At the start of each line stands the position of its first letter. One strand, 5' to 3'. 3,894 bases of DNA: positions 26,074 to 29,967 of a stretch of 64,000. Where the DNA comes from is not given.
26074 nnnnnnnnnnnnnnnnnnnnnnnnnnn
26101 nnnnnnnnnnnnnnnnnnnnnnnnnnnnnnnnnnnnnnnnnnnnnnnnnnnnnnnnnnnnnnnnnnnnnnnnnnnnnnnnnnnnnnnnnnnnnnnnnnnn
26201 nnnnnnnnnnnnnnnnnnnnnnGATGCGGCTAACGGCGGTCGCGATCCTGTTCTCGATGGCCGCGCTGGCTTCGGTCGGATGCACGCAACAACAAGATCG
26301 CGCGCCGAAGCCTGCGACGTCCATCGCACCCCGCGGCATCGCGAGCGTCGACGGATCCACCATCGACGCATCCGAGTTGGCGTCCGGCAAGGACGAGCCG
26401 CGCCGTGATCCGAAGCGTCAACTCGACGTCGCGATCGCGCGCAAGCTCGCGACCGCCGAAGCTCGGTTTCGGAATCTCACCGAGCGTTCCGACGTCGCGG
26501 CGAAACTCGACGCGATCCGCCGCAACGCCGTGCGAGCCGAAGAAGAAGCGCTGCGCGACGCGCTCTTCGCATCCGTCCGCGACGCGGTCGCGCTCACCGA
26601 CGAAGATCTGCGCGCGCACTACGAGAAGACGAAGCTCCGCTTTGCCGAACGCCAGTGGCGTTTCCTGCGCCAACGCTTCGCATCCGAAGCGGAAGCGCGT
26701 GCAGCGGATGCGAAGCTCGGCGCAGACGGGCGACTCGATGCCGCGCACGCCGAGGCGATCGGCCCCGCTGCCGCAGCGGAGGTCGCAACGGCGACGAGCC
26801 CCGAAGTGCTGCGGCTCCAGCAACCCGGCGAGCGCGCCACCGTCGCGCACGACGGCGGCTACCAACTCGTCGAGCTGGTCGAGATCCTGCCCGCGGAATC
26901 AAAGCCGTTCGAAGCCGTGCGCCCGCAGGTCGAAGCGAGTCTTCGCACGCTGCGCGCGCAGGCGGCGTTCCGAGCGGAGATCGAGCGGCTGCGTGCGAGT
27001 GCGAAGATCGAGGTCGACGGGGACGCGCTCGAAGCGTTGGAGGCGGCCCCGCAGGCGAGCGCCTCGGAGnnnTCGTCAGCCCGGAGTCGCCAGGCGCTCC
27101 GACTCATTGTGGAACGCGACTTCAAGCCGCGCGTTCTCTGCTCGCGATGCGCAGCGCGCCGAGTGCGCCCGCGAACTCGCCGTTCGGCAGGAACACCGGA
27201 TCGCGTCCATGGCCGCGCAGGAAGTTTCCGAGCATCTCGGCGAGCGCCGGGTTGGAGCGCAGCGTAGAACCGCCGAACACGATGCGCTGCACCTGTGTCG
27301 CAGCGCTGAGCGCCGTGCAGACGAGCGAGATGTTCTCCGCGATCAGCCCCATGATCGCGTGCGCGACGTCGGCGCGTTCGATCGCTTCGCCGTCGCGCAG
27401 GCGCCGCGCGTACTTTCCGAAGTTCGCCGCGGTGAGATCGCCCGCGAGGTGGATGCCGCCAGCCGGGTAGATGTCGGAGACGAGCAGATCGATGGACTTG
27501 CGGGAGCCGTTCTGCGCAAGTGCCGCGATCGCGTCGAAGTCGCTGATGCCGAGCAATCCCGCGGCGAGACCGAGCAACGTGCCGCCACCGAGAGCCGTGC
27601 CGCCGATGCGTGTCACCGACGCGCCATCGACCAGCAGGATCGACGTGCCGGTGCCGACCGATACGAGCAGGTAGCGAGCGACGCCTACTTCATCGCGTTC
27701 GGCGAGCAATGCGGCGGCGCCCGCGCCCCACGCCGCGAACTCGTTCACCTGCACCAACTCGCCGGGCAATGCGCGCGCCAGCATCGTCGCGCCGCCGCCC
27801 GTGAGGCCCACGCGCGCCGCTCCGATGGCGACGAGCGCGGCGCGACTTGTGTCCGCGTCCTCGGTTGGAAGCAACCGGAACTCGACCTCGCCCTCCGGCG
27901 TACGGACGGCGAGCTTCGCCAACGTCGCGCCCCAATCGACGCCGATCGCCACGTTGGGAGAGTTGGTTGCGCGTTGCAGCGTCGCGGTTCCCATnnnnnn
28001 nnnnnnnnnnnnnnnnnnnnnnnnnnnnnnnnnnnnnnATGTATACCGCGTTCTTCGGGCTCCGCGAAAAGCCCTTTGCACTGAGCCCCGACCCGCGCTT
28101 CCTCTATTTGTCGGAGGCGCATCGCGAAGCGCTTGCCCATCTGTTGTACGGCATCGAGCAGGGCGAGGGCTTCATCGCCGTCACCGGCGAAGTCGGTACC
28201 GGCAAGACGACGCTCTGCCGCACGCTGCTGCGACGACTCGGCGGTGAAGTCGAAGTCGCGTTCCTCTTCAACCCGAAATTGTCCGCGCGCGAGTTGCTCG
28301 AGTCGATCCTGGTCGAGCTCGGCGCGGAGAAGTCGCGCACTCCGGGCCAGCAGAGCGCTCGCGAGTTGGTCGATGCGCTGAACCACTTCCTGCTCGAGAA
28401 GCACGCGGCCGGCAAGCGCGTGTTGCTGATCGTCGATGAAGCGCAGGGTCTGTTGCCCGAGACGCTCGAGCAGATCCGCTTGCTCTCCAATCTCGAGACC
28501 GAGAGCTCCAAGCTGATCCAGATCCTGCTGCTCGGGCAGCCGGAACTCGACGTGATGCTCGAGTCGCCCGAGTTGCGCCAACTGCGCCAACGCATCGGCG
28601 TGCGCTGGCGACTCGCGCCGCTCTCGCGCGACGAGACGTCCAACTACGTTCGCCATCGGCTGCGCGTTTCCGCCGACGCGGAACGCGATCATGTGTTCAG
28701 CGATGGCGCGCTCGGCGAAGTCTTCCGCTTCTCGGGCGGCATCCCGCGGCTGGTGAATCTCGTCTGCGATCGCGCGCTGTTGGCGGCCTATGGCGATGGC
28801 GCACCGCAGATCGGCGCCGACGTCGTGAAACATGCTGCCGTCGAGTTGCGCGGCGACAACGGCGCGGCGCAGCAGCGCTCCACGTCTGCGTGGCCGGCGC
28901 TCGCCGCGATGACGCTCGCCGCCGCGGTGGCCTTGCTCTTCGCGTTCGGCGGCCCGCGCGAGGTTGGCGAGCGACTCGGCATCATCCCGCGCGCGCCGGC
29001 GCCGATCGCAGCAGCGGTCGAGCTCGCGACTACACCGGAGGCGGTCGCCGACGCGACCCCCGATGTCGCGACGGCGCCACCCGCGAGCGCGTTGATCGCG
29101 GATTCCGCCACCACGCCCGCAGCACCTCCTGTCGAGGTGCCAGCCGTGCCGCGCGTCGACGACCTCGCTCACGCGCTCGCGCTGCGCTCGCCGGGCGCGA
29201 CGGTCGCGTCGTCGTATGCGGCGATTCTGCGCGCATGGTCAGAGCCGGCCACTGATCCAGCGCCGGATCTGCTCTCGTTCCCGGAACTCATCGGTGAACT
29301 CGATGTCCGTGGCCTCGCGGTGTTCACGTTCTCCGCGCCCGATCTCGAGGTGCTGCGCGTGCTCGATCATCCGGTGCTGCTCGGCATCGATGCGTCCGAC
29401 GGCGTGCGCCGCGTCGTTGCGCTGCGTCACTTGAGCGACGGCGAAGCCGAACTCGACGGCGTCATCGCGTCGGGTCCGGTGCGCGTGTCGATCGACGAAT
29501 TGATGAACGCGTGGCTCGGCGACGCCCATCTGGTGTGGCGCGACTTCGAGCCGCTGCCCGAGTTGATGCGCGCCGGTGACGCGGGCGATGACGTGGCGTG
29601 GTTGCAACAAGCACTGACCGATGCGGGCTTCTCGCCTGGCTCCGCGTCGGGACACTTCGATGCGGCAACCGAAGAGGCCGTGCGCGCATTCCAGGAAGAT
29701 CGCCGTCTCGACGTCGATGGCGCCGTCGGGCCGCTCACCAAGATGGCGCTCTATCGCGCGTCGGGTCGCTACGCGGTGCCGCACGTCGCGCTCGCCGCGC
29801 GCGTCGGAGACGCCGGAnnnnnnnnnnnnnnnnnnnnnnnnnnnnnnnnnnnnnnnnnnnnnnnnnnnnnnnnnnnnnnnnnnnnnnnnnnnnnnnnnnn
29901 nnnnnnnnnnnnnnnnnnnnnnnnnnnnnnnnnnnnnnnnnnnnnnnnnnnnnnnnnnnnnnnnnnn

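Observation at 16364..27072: Translationally coupled operon: giant Ig/NHL protein, CarboxypepD_reg anchor, PLC-like::TolB-propeller fusion, parvulin-like lipoprotein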

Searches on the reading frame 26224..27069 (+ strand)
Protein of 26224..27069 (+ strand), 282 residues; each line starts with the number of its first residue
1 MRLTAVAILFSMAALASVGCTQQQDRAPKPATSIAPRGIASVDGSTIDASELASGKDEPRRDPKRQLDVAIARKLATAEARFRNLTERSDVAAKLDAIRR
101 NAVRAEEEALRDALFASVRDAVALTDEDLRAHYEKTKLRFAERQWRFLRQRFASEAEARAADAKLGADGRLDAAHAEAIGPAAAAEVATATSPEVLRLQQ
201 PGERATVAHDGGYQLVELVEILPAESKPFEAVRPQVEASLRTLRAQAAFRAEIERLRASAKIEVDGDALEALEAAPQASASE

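Call 10: search_protein_families(library=pfam, proteins=[window:26224-27069:+], max_evalue=0.01)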
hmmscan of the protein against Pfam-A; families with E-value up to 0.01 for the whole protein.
window:26224-27069:+ (282 aa): 1 family
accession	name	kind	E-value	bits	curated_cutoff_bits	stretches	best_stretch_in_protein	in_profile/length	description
PF13145.12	Rotamase_2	-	1.8e-10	42.1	27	1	125-234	2-121/121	PPIC-type PPIASE domain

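Call 11: search_protein_families(library=ncbifam, proteins=[window:26224-27069:+], max_evalue=0.01)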
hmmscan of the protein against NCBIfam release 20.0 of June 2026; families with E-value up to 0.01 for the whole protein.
window:26224-27069:+ (282 aa): 2 families
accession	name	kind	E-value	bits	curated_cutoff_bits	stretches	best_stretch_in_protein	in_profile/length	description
NF000809.0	PRK00059.1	equivalog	1.3e-05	24.8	303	0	211-268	277-334/336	peptidylprolyl isomerase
NF008054.0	PRK10788.1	equivalog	0.00086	18.1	493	1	117-273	242-408/626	peptidylprolyl isomerase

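Call 79: search_solved_structures(query=A4, max_evalue=1, show_alignments=2)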
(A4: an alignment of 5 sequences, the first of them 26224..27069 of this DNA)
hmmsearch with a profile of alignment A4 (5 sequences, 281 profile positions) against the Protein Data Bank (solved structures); distinct sequences matched with E-value up to 1: 3.
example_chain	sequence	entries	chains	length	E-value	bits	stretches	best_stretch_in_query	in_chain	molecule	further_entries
6bhf_A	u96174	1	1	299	7.2e-07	32.3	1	8-264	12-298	Putative peptidyl-prolyl cis-trans isomerase HP_0175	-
5ez1_A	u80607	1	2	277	3.9e-06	29.9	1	28-264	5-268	Putative peptidyl-prolyl cis-trans isomerase HP_0175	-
4q9d_A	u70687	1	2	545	0.53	13.1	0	167-208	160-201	Benzoylformate decarboxylase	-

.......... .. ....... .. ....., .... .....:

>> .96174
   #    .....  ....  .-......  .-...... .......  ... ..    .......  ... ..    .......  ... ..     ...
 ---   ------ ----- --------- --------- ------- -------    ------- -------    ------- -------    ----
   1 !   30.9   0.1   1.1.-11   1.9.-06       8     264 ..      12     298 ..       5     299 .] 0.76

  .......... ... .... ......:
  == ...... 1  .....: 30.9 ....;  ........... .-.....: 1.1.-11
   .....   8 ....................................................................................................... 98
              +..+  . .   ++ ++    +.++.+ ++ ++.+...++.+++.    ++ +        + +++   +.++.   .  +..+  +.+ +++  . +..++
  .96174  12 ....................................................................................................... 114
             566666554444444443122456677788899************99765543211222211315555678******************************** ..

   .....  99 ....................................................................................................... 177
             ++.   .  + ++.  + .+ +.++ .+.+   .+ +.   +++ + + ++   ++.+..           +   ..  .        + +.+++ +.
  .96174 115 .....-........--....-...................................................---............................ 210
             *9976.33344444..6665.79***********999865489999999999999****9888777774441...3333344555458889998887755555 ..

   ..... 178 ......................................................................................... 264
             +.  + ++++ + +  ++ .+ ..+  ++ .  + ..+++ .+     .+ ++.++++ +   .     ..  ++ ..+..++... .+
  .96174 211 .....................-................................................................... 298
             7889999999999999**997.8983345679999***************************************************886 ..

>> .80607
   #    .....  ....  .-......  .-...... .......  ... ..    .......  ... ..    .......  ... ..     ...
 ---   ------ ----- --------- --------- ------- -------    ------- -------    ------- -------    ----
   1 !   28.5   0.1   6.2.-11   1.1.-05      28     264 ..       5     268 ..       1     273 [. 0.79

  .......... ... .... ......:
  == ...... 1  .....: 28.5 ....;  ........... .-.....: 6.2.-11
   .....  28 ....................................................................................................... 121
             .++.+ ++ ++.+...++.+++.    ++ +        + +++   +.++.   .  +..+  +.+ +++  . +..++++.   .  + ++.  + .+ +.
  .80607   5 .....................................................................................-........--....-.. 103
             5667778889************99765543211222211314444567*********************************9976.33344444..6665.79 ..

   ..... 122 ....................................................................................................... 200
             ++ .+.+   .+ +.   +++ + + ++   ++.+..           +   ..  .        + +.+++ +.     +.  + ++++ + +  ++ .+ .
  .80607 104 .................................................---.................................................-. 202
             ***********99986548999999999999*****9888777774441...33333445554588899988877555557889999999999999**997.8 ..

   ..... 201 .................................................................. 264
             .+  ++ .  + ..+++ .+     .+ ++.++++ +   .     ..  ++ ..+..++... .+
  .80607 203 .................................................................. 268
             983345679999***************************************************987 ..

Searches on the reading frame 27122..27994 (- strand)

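Call 28: search_protein_families(library=pfam, proteins=[window:27122-27994:-], max_evalue=0.001)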
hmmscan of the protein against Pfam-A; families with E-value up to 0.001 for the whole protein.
window:27122-27994:- (290 aa): 2 families
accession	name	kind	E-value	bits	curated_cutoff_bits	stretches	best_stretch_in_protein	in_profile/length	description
PF03630.20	Fumble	-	1.1e-37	130.4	28.5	1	105-281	146-332/334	Fumble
PF01869.26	BcrAD_BadFG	-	4.4e-05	23.6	31.5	0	53-284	58-271/271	BadF/BadG/BcrA/BcrD ATPase family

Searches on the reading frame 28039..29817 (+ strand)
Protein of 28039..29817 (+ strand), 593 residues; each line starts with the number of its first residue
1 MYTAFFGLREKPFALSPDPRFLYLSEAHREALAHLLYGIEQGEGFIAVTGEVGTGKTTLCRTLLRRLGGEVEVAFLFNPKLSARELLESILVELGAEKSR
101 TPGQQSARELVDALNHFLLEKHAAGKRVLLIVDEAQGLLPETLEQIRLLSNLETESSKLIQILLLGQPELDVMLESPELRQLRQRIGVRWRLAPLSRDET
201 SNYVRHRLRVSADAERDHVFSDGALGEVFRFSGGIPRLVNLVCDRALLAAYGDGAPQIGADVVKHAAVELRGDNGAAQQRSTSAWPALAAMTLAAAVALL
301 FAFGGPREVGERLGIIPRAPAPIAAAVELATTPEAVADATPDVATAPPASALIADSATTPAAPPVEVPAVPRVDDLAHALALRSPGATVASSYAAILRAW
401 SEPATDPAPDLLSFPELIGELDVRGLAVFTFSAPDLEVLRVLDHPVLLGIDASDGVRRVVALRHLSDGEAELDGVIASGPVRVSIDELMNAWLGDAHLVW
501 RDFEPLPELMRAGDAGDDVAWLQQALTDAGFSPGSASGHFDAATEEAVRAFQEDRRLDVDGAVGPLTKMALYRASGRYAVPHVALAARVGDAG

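Call 28: search_protein_families(library=pfam, proteins=[window:28039-29817:+], max_evalue=0.001)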
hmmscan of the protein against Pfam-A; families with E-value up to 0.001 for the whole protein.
window:28039-29817:+ (593 aa): 7 families
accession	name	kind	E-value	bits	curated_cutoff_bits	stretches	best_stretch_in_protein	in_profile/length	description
PF13401.12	AAA_22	-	4.8e-28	98.5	27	1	41-174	3-130/130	AAA domain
PF01471.23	PG_binding_1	-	1.2e-17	64.2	23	1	516-571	2-57/57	Putative peptidoglycan binding domain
PF13191.12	AAA_16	-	1.4e-13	52.1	32.6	1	23-156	3-162/167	AAA ATPase domain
PF07728.20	AAA_5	-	0.00018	22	22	0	48-143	4-83/139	AAA domain (dynein-related subfamily)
PF13238.12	AAA_18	-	0.00051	20.9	29.4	1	46-124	1-68/128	AAA domain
PF02367.23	TsaE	-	0.00052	20.4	26.6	0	27-70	5-48/128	Threonylcarbamoyl adenosine biosynthesis protein TsaE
PF20703.3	nSTAND1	-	0.00054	20.1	27.1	1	31-206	22-198/379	Novel STAND NTPase 1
